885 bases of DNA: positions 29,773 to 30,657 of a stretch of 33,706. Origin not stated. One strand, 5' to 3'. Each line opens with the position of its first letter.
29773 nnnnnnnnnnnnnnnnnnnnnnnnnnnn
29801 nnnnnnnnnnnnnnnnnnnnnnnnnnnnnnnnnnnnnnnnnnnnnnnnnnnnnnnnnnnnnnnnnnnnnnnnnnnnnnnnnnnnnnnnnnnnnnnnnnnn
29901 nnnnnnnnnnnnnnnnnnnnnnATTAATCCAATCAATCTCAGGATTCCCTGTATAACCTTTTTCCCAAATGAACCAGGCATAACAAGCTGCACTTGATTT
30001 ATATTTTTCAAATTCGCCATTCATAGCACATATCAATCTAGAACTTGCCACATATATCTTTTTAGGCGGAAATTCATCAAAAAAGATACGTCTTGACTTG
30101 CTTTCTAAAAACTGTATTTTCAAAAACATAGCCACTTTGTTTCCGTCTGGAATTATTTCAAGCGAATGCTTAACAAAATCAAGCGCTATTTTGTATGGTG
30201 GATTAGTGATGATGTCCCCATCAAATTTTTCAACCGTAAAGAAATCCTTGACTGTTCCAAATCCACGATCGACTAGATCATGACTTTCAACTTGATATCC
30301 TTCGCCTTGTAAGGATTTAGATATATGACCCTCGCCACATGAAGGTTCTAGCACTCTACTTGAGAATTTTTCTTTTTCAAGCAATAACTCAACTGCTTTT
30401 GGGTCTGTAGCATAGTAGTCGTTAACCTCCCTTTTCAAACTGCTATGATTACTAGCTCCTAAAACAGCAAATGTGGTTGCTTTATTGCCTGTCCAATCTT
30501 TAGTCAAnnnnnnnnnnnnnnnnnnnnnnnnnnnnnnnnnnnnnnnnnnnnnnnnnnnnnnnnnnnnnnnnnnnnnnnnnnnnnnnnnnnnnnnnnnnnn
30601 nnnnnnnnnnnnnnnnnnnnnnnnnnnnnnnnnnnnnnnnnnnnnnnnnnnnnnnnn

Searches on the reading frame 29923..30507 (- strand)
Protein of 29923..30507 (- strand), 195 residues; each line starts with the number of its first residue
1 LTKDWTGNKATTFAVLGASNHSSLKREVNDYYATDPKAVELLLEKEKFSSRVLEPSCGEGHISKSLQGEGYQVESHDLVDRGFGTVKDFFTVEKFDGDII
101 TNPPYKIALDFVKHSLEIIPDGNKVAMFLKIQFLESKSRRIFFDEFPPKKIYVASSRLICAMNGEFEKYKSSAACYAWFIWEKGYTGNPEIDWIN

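Call 42: search_protein_families(library=pfam, proteins=[window:29923-30507:-], max_evalue=0.001)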
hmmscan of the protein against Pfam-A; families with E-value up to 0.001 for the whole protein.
window:29923-30507:- (195 aa): 0 families

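Call 44: search_protein_families(library=phrogs, proteins=[window:29923-30507:-], max_evalue=0.00001)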
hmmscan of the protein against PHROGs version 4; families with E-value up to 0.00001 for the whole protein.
window:29923-30507:- (195 aa): 2 families
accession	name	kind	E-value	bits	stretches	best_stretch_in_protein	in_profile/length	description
phrog_799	-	other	5.8e-64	218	1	3-195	186-380/458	DNA methyltransferase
phrog_5172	-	unknown function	2.1e-08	34.3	1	20-137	12-139/377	-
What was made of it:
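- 29920..30507 (-): Second, intact small methyltransferase gene (EPSCGEG and NPPY motifs, 195 aa). It is context only and not part of the pseudogene. Call 44 (PHROG 799, E = 5.8e-64).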

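Call 45: search_protein_families(library=ncbifam, proteins=[window:29923-30507:-], max_evalue=0.001)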
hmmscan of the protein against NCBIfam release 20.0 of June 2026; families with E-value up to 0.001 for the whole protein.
window:29923-30507:- (195 aa): 0 families
